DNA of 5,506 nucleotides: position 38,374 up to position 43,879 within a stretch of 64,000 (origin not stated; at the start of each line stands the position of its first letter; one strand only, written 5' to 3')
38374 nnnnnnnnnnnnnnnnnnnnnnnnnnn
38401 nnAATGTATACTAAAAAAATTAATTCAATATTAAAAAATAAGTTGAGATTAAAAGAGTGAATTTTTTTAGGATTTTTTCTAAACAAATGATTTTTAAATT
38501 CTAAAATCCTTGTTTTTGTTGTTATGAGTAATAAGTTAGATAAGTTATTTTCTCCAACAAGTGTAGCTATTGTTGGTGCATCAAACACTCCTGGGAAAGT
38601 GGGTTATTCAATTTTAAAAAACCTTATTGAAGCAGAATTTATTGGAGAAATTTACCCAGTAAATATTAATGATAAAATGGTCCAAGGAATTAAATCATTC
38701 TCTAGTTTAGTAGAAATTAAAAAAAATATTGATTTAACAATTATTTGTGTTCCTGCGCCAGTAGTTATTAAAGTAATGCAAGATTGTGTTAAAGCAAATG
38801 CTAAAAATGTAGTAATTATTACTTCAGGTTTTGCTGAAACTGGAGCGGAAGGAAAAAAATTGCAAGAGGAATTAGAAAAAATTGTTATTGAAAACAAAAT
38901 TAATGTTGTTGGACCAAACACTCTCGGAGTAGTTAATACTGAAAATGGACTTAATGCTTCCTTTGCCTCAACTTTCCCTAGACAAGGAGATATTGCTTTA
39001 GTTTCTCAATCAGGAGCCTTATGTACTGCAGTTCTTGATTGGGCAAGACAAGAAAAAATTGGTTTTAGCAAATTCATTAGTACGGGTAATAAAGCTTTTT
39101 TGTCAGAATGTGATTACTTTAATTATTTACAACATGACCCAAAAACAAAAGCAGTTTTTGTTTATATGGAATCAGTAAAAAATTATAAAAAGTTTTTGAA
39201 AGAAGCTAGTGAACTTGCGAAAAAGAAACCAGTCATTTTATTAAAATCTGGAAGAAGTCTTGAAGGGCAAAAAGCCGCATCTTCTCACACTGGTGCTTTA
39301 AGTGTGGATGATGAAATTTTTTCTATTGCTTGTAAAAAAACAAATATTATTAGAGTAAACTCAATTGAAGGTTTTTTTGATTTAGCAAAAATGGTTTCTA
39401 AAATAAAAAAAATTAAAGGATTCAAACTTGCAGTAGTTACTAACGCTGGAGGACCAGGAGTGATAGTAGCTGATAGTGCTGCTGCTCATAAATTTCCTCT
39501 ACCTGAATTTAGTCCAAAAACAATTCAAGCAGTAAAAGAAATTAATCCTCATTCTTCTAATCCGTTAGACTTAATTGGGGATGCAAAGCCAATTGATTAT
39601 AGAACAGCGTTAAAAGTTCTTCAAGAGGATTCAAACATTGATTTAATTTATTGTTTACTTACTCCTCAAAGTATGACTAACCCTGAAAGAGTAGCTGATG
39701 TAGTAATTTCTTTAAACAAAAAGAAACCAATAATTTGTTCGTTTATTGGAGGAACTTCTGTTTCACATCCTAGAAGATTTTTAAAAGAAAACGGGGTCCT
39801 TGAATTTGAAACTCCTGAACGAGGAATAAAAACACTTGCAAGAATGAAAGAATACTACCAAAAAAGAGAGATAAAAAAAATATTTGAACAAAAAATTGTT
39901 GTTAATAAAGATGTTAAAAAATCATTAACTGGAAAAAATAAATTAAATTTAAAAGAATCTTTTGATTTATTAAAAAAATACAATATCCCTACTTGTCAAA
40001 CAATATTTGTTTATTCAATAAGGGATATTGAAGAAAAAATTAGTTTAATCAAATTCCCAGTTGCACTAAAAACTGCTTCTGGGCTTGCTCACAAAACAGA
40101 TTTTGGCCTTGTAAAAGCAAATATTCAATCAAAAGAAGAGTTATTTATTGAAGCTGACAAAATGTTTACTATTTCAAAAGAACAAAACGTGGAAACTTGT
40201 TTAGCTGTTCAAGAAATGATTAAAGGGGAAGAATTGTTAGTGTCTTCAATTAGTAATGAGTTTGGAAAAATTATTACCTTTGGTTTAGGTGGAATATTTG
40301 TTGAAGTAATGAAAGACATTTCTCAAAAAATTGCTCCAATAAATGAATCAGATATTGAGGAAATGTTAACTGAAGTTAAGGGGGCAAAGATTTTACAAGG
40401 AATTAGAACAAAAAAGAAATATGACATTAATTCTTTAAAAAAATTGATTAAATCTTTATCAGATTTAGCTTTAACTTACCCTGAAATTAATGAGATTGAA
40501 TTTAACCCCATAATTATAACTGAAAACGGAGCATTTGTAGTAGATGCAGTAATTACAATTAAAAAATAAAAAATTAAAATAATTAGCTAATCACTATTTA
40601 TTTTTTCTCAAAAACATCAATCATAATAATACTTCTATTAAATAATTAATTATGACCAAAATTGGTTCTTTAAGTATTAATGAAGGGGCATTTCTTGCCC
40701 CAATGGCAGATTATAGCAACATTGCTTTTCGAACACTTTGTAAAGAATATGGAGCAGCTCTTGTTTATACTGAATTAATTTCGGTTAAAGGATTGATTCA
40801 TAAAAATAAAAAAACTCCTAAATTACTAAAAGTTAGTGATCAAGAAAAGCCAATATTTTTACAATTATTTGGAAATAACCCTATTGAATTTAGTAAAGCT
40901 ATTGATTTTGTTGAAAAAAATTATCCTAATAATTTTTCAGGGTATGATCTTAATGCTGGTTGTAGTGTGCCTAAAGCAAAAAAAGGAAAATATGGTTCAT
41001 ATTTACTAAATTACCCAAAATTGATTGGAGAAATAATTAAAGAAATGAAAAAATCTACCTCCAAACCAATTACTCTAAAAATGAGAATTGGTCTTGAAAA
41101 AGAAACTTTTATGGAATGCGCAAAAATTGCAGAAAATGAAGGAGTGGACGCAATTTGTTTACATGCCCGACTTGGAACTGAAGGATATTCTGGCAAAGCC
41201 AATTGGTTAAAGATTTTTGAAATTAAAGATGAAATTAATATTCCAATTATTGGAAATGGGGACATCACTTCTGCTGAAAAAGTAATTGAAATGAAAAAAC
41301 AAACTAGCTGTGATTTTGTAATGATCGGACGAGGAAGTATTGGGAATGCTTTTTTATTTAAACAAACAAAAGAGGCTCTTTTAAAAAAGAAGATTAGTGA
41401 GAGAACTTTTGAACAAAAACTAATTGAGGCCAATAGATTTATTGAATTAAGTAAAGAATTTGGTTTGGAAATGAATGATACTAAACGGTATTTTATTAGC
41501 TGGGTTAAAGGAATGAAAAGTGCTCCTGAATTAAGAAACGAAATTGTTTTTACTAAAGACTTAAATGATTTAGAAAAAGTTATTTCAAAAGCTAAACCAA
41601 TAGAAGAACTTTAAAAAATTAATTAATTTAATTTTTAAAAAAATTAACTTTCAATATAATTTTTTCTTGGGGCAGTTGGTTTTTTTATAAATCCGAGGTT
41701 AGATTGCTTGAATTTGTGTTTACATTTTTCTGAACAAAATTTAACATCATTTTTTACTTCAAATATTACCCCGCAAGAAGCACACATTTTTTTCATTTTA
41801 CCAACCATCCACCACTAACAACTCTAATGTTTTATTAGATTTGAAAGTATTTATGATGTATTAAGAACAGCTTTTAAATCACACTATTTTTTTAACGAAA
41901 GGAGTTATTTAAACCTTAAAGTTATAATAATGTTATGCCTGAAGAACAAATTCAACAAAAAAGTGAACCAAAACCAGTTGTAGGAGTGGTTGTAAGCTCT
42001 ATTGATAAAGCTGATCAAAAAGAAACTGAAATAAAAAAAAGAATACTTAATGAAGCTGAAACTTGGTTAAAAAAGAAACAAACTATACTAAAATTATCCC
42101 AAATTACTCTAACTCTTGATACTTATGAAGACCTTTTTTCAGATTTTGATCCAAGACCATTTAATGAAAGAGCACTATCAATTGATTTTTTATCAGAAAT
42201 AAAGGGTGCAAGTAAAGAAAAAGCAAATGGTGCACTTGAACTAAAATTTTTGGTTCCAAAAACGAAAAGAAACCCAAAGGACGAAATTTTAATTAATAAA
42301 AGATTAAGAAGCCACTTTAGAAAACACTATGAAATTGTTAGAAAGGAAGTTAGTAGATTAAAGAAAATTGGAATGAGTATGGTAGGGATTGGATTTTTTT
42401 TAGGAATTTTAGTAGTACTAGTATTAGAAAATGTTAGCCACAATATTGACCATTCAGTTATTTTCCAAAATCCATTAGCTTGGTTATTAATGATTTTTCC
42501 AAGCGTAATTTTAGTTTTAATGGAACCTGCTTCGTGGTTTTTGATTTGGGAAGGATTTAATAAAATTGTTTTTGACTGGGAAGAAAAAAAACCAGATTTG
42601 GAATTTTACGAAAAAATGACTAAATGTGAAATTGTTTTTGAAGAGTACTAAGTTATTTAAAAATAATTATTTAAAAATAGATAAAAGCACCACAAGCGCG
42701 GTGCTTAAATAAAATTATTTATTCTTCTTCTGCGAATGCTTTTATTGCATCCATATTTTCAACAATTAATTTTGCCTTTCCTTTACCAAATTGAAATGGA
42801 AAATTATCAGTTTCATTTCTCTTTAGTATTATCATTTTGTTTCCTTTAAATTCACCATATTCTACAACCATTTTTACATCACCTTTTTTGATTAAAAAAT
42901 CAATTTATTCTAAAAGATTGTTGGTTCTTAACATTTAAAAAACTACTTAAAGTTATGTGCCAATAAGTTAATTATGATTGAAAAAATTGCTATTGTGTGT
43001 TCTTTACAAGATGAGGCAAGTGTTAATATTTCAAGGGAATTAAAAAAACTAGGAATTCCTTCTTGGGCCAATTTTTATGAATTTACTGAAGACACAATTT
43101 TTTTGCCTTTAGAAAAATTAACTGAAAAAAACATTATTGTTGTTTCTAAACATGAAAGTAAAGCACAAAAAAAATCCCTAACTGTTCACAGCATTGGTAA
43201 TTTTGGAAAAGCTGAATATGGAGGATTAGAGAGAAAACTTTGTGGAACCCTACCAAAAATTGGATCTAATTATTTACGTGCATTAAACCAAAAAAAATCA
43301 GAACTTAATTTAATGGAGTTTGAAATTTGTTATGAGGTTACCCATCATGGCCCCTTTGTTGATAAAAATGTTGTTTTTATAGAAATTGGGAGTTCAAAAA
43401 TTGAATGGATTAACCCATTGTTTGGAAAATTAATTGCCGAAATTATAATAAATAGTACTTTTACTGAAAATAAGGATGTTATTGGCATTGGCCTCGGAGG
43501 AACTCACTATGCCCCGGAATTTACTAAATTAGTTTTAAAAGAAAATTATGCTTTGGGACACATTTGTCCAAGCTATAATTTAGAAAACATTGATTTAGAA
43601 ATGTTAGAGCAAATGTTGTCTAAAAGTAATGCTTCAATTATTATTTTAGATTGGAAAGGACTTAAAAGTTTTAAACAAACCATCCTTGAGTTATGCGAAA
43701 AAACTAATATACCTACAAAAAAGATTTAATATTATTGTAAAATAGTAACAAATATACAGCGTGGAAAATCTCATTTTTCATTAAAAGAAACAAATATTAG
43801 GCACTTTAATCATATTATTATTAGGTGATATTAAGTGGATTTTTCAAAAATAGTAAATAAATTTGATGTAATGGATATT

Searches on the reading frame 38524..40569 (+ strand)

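Call 62: search_protein_families(library=pfam, proteins=[window:38524-40569:+], max_evalue=0.00001)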
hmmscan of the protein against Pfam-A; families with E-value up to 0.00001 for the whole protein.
window:38524-40569:+ (681 aa): 6 families
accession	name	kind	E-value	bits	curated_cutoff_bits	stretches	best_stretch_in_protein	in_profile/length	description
PF13607.11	Succ_CoA_lig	-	1.9e-55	186.8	27.4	1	154-290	1-137/138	Succinyl-CoA ligase like flavodoxin domain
PF13549.11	ATP-grasp_5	-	3.7e-52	177.3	27.6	1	470-679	6-221/221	ATP-grasp domain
PF13380.12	CoA_binding_2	-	1.9e-20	73.9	22.8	1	13-138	2-115/116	CoA binding domain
PF02629.25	CoA_binding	-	7.4e-14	52.7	22.3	1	10-102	2-97/97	CoA binding domain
PF00549.24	Ligase_CoA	-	3.1e-06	27.7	24.5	0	160-247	1-96/128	CoA-ligase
PF19045.5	Ligase_CoA_2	-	3.2e-06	27.7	23.7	1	304-429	3-138/162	Ligase-CoA domain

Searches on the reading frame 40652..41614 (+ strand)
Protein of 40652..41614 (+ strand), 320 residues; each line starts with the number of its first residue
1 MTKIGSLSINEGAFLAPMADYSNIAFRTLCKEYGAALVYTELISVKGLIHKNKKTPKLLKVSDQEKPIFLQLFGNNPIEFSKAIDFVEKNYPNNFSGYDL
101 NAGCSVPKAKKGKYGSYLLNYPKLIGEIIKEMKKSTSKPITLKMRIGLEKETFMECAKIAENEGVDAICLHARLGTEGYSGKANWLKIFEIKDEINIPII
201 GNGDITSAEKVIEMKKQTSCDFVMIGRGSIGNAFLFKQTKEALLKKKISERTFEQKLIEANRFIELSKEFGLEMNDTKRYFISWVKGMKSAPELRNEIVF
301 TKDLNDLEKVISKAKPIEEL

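Call 62: search_protein_families(library=pfam, proteins=[window:40652-41614:+], max_evalue=0.00001)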
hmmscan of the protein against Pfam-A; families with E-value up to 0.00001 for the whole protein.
window:40652-41614:+ (320 aa): 1 family
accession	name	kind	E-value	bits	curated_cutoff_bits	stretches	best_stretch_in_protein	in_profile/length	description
PF01207.24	Dus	-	5.9e-66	223.1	20.4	1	15-304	2-295/311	Dihydrouridine synthase (Dus)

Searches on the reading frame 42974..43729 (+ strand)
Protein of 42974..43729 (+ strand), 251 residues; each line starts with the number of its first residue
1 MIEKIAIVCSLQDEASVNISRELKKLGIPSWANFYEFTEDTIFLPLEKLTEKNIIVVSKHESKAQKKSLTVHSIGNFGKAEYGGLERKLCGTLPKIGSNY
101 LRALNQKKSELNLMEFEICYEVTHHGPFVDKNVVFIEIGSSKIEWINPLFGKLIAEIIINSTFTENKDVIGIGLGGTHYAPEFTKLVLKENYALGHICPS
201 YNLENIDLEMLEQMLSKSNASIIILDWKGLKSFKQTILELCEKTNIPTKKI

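Call 92: search_protein_families(library=pfam, proteins=[window:42974-43729:+], max_evalue=0.00001)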
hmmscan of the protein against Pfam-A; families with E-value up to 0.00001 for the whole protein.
window:42974-43729:+ (251 aa): 1 family
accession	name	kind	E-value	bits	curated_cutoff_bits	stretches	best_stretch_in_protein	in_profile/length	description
PF04414.18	tRNA_deacylase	-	4.3e-60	203.2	33.6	1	52-247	6-203/205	D-aminoacyl-tRNA deacylase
